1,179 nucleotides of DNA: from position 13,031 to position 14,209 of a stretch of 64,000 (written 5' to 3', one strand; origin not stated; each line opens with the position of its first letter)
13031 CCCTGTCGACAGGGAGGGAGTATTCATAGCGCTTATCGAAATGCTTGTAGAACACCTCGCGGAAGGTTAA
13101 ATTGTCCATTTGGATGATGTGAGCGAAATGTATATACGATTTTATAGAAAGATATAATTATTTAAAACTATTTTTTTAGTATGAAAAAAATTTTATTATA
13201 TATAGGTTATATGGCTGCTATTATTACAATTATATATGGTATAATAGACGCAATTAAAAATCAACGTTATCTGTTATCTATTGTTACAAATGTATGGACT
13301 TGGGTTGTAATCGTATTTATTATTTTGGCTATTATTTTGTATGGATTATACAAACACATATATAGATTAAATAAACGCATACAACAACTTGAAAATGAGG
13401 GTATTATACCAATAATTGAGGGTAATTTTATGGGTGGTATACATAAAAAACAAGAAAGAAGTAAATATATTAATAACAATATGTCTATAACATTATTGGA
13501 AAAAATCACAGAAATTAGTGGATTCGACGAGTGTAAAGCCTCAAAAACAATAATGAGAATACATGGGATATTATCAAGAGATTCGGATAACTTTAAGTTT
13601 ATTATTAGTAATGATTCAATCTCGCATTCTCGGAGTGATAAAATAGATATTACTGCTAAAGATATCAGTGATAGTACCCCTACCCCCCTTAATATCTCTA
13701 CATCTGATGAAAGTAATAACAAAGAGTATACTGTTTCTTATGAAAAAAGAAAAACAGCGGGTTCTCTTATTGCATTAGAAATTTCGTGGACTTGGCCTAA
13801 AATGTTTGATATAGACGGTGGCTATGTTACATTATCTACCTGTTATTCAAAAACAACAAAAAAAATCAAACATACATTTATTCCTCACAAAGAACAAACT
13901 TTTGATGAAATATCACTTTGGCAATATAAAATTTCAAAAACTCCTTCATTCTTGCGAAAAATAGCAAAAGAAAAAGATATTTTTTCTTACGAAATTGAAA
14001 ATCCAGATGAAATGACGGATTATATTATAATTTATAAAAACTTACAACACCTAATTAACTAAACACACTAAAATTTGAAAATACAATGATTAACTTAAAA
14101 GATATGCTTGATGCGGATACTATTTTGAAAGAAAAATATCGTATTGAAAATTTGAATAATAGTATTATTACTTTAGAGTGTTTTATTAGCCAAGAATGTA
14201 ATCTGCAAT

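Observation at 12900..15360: AT-rich, repeat-bounded island: 2-TM protein + SPASM-less radical SAM enzyme + 40-codon ORF (best candidate for an undescribed system)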

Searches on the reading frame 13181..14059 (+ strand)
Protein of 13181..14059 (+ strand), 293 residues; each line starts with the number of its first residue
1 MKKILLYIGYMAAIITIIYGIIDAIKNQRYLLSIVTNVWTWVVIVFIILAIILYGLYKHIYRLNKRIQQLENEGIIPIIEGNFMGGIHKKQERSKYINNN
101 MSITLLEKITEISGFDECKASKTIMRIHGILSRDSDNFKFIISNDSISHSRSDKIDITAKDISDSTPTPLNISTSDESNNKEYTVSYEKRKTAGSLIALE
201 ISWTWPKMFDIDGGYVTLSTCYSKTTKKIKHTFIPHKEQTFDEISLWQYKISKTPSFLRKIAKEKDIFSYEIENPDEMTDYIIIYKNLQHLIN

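Call 3: search_protein_families(library=pfam, proteins=[window:13181-14059:+], max_evalue=1)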
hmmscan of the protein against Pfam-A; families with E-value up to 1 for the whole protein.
window:13181-14059:+ (293 aa): 7 families
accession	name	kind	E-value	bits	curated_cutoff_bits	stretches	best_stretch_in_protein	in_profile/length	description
PF04309.18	G3P_antiterm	-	0.0063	16.4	27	1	55-104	24-73/173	Glycerol-3-phosphate responsive antiterminator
PF19885.4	DUF6358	-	0.011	16.4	28.4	1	1-50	2-48/61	Family of unknown function (DUF6358)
PF09990.14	DUF2231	-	0.02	15.4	26.4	1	5-56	41-91/139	Predicted membrane protein (DUF2231)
PF00335.26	Tetraspanin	-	0.031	14.4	32.1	1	4-100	49-115/225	Tetraspanin family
PF06687.17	SUR7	-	0.037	14.1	29.6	1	4-54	111-160/201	SUR7/PalI family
PF10066.14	DUF2304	-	0.046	14.4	25.5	1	6-70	35-96/106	Uncharacterized conserved protein (DUF2304)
PF01616.22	Orbi_NS3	-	0.71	9.9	27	0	3-73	80-157/179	Orbivirus NS3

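Call 4: search_protein_families(library=padloc, proteins=[window:13181-14059:+], max_evalue=1)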
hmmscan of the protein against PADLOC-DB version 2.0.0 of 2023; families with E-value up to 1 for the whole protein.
window:13181-14059:+ (293 aa): 0 families

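Call 5: search_protein_families(library=ncbifam, proteins=[window:13181-14059:+], max_evalue=1)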
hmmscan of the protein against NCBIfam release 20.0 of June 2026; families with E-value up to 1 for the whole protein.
window:13181-14059:+ (293 aa): 2 families
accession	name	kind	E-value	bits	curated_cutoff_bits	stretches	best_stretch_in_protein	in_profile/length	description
NF046000.1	MAG1210_fam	subfamily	0.062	11.9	275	1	3-130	66-189/550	MAG1210 family protein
NF041560.1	T6SS_Burk_ExIF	subfamily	0.68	9.6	90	1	2-62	130-187/234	putative type VI secretion system effector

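Call 7: find_homologous_proteins(query=window:13181-14059:+)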
Query window:13181-14059:+ (293 aa): 4 proteins with E <= 0.001 among 874 candidates.
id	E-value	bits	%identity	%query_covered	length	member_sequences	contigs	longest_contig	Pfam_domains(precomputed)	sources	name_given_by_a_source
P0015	7.1e-189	644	100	100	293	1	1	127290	-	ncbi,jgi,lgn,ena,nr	ncbi:MAG: hypothetical protein FWF54_10630 [Candidatus Azobacteroides sp.]|nr:hypothetical protein [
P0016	1.4e-98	348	62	98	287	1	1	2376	-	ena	-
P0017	1.6e-85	305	59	86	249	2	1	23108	-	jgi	jgi:hypothetical protein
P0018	2.4e-62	229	61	71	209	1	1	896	-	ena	-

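Call 16: find_homologous_proteins(query=A2)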
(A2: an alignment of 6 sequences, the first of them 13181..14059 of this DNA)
Query A2 (6 sequences) (293 aa, profile of the alignment): 5 proteins with E <= 0.001 among 5651 candidates.
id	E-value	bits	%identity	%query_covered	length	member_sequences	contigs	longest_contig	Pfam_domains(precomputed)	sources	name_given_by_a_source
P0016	7.1e-141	487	62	98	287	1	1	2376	-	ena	-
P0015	3.0e-131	455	100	100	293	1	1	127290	-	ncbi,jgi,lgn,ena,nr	ncbi:MAG: hypothetical protein FWF54_10630 [Candidatus Azobacteroides sp.]|nr:hypothetical protein [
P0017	7.3e-124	431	59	86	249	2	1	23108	-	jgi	jgi:hypothetical protein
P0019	1.2e-123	430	27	88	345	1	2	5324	-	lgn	-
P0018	9.5e-93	329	61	71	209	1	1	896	-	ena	-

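Call 35: predict_structure(alignment_id=A3)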
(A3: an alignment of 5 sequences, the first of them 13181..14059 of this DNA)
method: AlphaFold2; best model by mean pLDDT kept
length: 293 residues; sequences in the alignment: 5
mean_pLDDT: 68.4   pTM: 0.58
mean pLDDT of the five models: 68.4, 67.7, 67.7, 57.9, 55.8
residues with pLDDT >= 90: 18; 70-90: 143; 50-70: 76; < 50: 56
segments of 3 or more residues with pLDDT < 50: 66-96, 145-151, 209-216, 289-293
pLDDT, mean of each block of 10 residues (from residue 1): 55 71 58 63 81 75 53 40 35 45 87 70 88 83 52 73 88 71 81 90 68 47 74 79 76 72 79 78 62 31
secondary structure, 60 per line:
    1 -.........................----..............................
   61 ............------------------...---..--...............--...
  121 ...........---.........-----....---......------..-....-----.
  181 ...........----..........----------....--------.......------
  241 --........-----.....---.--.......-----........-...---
elements in order: H2-26 H31-72 E101-115 E118-131 E135-143 H149-152 E156-161 E171-174 E180-191 E196-205 E216-219 E228-234 E243-250 E256-260 E267-273 E279-286

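Call 38: search_protein_representatives(alignment_id=A3)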
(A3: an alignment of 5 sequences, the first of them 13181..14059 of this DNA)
Query: 5 sequences, 287 profile positions. Proteins with E-value up to 0.001 (for the whole library): 41; up to 1e-10: 31; up to 1e-30: 10. The best 41 are listed.
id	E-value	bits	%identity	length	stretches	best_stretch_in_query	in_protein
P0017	5.7e-131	452.4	-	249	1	39-286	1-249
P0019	9.4e-123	425.5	-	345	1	4-287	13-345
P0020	7.4e-67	242.0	-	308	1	1-285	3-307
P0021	5.1e-52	193.3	-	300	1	3-284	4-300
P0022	1.7e-51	191.6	-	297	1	3-284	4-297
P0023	2.3e-38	148.5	-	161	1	123-285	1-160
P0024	6.4e-35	137.2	-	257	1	62-284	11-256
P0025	1.1e-34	136.5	-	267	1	8-235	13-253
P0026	2.1e-32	128.9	-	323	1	10-285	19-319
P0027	2.1e-31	125.7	-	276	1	13-284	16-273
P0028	1.1e-29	120.0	-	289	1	9-284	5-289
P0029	6.1e-28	114.3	-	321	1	14-284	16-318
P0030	9.5e-27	110.4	-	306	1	43-284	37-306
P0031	2.8e-26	108.8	-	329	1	41-284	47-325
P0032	1.6e-25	106.4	-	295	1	13-284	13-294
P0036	1.3e-23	100.1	-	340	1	12-285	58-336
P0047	7.0e-13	64.9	-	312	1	39-286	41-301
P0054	2.7e-05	40.0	-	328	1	13-285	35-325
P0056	2.4e-04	36.9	-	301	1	39-284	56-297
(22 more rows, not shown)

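Call 41: find_encoding_contigs(protein=P0029, flank=6000, max_places=3)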
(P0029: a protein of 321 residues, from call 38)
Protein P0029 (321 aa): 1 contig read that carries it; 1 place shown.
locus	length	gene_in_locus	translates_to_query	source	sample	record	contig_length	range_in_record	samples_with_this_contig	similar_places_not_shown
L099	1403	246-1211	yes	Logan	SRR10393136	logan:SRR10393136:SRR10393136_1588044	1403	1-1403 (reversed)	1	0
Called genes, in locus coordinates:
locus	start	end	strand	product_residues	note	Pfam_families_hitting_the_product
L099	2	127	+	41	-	?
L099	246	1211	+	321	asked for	-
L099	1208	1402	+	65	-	?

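Call 42: find_encoding_contigs(protein=P0054, flank=6000, max_places=3)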
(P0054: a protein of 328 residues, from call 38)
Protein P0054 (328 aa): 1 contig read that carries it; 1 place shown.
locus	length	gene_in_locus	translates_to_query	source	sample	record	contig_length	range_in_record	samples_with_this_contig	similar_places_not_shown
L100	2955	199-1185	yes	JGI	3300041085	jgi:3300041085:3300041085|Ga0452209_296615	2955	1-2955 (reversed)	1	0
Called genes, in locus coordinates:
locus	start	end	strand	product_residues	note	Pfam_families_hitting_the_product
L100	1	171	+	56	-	?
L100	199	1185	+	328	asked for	-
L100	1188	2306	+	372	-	PF04055:Radical_SAM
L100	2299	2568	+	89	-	-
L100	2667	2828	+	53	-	-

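Call 46: search_protein_families(library=ncbifam, proteins=[L100:1188-2303:+, L100:199-1182:+], max_evalue=1)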
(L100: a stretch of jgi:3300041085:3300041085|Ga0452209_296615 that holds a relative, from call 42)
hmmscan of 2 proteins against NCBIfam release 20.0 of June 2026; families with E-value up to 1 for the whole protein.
L100:1188-2303:+ (372 aa): 45 families (the best 25 are shown)
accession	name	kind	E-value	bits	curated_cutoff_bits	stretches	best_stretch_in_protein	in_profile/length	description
TIGR04054.1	rSAM_NirJ1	equivalog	2.6e-13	49.3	650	1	37-233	40-233/387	putative heme d1 biosynthesis radical SAM protein NirJ1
TIGR04055.1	rSAM_NirJ2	equivalog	2.7e-13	50.1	500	1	39-244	6-208/326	putative heme d1 biosynthesis radical SAM protein NirJ2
TIGR04051.1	rSAM_NirJ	equivalog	1.8e-12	46.9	515.45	1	42-216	11-182/354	heme d1 biosynthesis radical SAM protein NirJ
TIGR02666.1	moaA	equivalog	2.6e-11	43.1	284.05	1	35-239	12-222/336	GTP 3',8-cyclase MoaA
TIGR04347.1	pseudo_SAM_Halo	equivalog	8.9e-11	41.7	525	1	35-240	40-242/390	TIGR04347 family pseudo-SAM/SPASM protein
TIGR04133.1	rSAM_w_lipo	hypoth_equivalog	1.6e-10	40.5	425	1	20-247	11-238/350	TIGR04133 family radical SAM/SPASM protein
TIGR04317.1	W_rSAM_matur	equivalog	4e-10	39.3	380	1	37-245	8-218/349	tungsten cofactor oxidoreductase radical SAM maturase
TIGR04546.1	rSAM_ahbC_deAc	equivalog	9.1e-10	37.9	650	1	16-249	24-250/390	12,18-didecarboxysiroheme deacetylase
TIGR04340.1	rSAM_ACGX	hypoth_equivalog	2.7e-09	36.7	400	1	36-241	6-210/341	radical SAM/SPASM domain protein, ACGX system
TIGR04251.1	SCM_rSAM_ScmF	equivalog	3.4e-09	36.6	400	1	30-208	1-180/353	SynChlorMet cassette radical SAM/SPASM protein ScmF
TIGR03978.1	rSAM_paired_1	equivalog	4.6e-09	35.5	370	1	18-250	67-309/466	His-Xaa-Ser system radical SAM maturase HxsB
NF045646.2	rSAM_Se_TrsS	equivalog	8.7e-09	34.4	490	1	38-243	91-294/441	radical SAM (seleno)protein TrsS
NF033640.1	N_Twi_rSAM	subfamily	8.8e-09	34.9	170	1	24-210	102-310/398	twitch domain-containing radical SAM protein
TIGR02668.1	moaA_archaeal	equivalog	1.8e-08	33.7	325.25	1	29-247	4-224/303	GTP 3',8-cyclase MoaA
NF050035.1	rSAM_WgK_link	exception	2.6e-08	33.3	650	1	33-198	9-169/367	radical SAM/SPASM peptide maturase WgkB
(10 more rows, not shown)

L100:199-1182:+ (328 aa): 2 families
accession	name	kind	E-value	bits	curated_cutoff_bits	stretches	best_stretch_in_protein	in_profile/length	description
NF046000.1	MAG1210_fam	subfamily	0.22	10.1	275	1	10-99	52-136/550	MAG1210 family protein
NF058541.1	SusR_regulator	equivalog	0.24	10.5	480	1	56-116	306-358/515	SusR family glycan utilization regulator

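Call 50: find_encoding_contigs(protein=P0036, flank=6000, max_places=2)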
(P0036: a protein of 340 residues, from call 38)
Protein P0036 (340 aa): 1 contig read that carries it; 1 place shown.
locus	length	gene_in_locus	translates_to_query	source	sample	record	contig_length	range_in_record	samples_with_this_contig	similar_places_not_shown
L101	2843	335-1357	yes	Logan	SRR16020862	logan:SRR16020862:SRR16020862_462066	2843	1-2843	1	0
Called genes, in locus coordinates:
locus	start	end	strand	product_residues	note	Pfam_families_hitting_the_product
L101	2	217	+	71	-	?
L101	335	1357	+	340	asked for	-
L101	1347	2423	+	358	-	PF04055:Radical_SAM, PF13353:Fer4_12 (faint)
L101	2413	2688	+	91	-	-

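Call 51: find_encoding_contigs(protein=P0047, flank=6000, max_places=2)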
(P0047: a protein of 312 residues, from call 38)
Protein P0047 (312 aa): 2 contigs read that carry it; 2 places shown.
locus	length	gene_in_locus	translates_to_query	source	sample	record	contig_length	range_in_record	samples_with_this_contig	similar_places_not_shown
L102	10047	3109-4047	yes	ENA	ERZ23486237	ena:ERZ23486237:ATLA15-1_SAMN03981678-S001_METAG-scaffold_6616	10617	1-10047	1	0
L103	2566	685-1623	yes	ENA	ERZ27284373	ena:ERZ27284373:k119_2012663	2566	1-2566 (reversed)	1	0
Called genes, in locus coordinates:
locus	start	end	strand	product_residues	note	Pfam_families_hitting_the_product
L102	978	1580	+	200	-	-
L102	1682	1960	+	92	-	-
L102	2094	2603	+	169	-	PF01797:Y1_Tnp (faint)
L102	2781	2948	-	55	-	-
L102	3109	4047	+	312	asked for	-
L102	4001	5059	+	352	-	PF04055:Radical_SAM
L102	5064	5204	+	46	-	-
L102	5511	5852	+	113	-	-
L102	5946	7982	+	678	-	-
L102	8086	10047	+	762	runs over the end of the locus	-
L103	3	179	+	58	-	?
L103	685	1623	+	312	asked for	-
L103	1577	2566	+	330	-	?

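Call 52: find_encoding_contigs(protein=P0056, flank=6000, max_places=2)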
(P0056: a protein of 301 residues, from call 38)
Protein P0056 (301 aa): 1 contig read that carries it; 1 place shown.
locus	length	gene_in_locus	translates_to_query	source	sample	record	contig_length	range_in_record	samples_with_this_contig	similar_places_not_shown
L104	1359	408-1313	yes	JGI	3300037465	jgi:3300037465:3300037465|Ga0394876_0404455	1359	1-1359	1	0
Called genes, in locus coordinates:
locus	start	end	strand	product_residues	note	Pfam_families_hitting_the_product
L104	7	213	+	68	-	PF00583:Acetyltransf_1 (weak)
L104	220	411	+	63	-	-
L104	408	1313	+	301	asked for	-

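Call 60: search_protein_families(library=phrogs, proteins=[window:13181-14059:+, L100:199-1182:+], max_evalue=0.1)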
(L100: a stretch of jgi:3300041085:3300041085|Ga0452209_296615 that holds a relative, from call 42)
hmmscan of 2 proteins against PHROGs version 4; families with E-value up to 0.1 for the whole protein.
window:13181-14059:+ (293 aa): 2 families
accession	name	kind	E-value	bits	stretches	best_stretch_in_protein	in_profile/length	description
phrog_410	-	unknown function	0.044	14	1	179-272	213-305/360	-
phrog_25692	-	unknown function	0.056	14.3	0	39-89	72-124/131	-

L100:199-1182:+ (328 aa): 2 families
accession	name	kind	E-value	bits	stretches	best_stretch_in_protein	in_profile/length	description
phrog_5851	-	unknown function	0.023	15.7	1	62-91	6-38/64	-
phrog_6214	-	unknown function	0.054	14.6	1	29-88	6-63/69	-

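Call 62: search_protein_families(library=pfam, proteins=[L102:2094-2600:+, L102:5511-5849:+], max_evalue=0.001)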
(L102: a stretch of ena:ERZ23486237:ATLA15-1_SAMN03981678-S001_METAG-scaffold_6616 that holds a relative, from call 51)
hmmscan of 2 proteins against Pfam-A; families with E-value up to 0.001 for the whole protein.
L102:2094-2600:+ (169 aa): 1 family
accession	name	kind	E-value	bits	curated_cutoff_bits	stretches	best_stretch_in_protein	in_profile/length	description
PF01797.21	Y1_Tnp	-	1.3e-05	25.7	23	1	14-116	7-101/121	Transposase IS200 like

L102:5511-5849:+ (113 aa): 0 families

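Call 65: fold_search(model_id=the predicted structure, library=viral)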
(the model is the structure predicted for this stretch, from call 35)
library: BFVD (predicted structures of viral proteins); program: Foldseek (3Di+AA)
matches with E <= 10: 887; with E <= 0.001: 0
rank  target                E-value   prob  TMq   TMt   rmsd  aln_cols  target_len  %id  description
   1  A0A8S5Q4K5            2.2e-03  0.54  0.17  0.16  27.2       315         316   11  Uncharacterized protein [Siphoviridae sp. ctQqU1]
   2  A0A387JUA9            2.3e-03  0.96  0.19  0.18  22.9       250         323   10  (no name in the UniProt tables at hand)
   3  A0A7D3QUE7            3.2e-03  0.99  0.36  0.16   6.3       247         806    8  Inter-alpha-trypsin inhibitor family protein [Fadolivirus FV1/VV64]
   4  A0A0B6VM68            3.9e-03  0.91  0.20  0.18  25.8       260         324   13  Sigma C [Pycnonotidae orthoreovirus]
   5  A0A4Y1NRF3            3.9e-03  0.57  0.17  0.10  20.1       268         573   10  Tail spike protein [Erwinia phage vB_EhrS_59]
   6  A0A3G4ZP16            4.4e-03  0.99  0.35  0.15  10.6       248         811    6  Uncharacterized protein [Terrestrivirus sp.]
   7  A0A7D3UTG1            4.9e-03  1.00  0.26  0.10   5.1       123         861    9  Collagen-like protein [Fadolivirus FV1/VV64]
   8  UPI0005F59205         5.5e-03  0.69  0.16  0.21  19.5       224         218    9  (no name look-up for this kind of identifier)
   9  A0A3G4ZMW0            6.8e-03  0.99  0.37  0.16   6.5       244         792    6  Uncharacterized protein [Terrestrivirus sp.]
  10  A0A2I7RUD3            6.8e-03  0.35  0.17  0.07  18.2       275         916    9  (no name in the UniProt tables at hand)
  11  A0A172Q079            8.5e-03  0.44  0.17  0.13  23.1       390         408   11  Uncharacterized protein [Acinetobacter phage vB_AbaM_ME3]
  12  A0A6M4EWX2            9.0e-03  0.93  0.23  0.23  15.7       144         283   11  Collagen-like protein [Guarani virus]
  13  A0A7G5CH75            9.5e-03  0.82  0.23  0.17  12.5       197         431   12  (no name in the UniProt tables at hand)
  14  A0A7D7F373            9.5e-03  0.69  0.17  0.27  12.7       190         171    6  (no name in the UniProt tables at hand)
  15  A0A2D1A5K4            1.5e-02  0.44  0.19  0.14  15.6       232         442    7  Protein G10 [vespertilionid gammaherpesvirus 3]
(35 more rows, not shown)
